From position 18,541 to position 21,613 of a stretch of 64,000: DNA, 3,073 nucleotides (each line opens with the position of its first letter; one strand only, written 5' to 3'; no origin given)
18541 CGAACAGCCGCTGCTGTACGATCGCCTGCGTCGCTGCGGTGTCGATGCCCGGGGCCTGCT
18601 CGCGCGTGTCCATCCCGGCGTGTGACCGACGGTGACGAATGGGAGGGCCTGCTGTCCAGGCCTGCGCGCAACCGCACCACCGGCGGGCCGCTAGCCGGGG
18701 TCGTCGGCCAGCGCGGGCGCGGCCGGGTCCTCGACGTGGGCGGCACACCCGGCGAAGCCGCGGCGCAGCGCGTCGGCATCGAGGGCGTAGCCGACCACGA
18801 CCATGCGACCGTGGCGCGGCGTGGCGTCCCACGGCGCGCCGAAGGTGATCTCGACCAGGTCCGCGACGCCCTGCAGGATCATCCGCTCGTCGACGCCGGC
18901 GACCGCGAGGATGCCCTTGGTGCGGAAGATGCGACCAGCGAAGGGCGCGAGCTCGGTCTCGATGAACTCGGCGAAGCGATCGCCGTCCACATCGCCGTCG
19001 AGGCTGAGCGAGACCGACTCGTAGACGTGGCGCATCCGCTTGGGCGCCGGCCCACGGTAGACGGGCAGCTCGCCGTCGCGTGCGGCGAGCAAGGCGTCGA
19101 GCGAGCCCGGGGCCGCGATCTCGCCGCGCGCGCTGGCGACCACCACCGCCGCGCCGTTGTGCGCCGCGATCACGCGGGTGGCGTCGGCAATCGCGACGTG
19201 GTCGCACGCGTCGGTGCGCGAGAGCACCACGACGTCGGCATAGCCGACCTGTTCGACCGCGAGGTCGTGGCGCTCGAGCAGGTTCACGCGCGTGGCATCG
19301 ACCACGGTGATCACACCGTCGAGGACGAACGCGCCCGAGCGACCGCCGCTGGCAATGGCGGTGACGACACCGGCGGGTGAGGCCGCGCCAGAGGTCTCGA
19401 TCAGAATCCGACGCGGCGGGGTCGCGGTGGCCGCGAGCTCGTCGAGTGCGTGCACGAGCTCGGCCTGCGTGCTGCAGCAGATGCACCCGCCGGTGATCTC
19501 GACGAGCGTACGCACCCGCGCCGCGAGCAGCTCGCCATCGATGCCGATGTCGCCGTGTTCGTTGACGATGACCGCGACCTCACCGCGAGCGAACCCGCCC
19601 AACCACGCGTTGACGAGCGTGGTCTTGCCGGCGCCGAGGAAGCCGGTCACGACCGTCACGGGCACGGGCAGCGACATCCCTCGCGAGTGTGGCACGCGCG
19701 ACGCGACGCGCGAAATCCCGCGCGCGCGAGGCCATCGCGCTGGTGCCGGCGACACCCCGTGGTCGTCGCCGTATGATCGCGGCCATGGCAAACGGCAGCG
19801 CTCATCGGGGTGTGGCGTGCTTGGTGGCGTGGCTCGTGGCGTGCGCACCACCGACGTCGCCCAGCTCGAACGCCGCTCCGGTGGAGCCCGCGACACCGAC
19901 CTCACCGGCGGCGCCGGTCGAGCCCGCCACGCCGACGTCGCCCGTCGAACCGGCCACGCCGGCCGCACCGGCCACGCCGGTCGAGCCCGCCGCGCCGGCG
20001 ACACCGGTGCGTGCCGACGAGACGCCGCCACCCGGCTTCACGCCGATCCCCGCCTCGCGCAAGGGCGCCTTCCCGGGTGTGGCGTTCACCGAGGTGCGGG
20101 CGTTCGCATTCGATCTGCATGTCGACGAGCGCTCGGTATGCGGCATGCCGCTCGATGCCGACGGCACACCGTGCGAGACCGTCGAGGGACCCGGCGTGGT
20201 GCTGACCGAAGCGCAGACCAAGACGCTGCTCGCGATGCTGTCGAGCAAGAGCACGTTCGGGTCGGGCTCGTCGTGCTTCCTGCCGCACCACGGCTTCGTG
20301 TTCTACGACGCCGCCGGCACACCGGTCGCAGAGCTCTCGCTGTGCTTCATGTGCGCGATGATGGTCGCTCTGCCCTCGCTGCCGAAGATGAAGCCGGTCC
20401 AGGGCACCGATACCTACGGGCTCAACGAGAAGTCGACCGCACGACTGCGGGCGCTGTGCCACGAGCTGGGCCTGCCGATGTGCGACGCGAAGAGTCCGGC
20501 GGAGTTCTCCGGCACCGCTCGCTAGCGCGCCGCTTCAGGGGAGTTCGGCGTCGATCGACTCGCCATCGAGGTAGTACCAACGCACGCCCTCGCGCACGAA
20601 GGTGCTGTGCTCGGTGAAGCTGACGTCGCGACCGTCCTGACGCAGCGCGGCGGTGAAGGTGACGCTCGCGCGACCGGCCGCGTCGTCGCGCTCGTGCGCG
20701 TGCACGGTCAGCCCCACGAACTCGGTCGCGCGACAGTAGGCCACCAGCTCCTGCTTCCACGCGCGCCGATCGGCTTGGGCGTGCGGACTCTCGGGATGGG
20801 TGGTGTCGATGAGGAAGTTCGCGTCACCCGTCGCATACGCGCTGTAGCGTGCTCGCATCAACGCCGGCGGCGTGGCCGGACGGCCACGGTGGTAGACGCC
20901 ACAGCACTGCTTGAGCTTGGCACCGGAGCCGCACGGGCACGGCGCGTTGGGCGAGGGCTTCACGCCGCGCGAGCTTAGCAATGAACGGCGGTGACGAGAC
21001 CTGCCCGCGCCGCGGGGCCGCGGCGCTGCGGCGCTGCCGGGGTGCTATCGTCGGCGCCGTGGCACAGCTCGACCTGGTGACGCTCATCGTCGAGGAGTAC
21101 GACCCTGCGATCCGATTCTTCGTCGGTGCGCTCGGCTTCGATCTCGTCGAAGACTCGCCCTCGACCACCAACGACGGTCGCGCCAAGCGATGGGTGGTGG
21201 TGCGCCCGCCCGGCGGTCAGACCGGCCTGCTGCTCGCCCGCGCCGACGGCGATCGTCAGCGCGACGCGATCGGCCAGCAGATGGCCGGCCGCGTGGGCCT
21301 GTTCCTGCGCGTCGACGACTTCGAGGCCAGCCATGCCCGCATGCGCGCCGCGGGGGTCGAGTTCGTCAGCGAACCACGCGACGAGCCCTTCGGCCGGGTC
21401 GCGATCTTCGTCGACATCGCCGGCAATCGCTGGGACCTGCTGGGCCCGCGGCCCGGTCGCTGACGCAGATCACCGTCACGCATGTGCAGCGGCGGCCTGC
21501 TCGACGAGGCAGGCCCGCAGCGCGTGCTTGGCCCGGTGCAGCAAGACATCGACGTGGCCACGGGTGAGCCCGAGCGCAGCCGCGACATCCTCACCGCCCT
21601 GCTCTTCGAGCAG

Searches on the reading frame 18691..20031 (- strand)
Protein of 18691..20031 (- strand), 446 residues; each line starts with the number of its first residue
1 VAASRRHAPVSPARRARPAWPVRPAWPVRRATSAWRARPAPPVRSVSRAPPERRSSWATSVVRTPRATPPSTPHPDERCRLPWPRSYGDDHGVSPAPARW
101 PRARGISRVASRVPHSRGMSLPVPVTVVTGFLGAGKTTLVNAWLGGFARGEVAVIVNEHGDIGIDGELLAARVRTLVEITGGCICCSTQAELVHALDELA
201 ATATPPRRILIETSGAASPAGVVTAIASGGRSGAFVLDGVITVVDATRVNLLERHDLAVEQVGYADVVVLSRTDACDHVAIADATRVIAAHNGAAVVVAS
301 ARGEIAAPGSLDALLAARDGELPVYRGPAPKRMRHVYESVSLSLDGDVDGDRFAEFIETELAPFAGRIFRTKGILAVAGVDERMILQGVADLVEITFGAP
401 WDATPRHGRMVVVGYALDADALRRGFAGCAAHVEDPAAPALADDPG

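Call 68: search_protein_families(library=pfam, proteins=[window:18691-20031:-], max_evalue=0.0001)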
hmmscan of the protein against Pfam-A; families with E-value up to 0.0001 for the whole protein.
window:18691-20031:- (446 aa): 2 families
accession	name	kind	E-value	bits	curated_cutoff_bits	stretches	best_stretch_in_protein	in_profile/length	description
PF02492.25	cobW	-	7.2e-42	143.4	20.7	1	124-295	1-176/180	CobW/HypB/UreG, nucleotide-binding domain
PF07683.19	CobW_C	-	1.6e-18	66.8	22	1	338-429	2-93/94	Cobalamin synthesis protein cobW C-terminal domain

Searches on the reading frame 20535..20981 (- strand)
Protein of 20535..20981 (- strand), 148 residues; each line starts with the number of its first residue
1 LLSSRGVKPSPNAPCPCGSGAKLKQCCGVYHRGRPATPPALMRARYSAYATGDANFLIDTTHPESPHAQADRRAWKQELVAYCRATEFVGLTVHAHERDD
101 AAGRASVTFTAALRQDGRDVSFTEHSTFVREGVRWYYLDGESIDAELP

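Call 68: search_protein_families(library=pfam, proteins=[window:20535-20981:-], max_evalue=0.0001)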
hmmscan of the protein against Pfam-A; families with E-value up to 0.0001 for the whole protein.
window:20535-20981:- (148 aa): 2 families
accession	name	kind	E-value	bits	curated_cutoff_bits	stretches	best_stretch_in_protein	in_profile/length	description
PF17775.7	YchJ_M-like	-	4.7e-26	91.9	22.7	1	37-140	1-99/99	YchJ, middle NTF2-like domain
PF02810.21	SEC-C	-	6.2e-07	29.6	20.4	1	12-28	2-18/19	SEC-C motif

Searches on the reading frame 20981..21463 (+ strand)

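Call 68: search_protein_families(library=pfam, proteins=[window:20981-21463:+], max_evalue=0.0001)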
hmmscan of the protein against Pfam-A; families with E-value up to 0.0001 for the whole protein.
window:20981-21463:+ (160 aa): 3 families
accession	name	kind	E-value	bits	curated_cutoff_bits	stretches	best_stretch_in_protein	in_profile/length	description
PF00903.31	Glyoxalase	-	8.5e-17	62.1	20.6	1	30-152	2-120/121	Glyoxalase/Bleomycin resistance protein/Dioxygenase superfamily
PF18029.7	Glyoxalase_6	-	8.5e-07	30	23.6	1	37-153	6-105/106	Glyoxalase-like domain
PF13669.12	Glyoxalase_4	-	2.6e-05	24.9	27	1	34-135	4-100/109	Glyoxalase/Bleomycin resistance protein/Dioxygenase superfamily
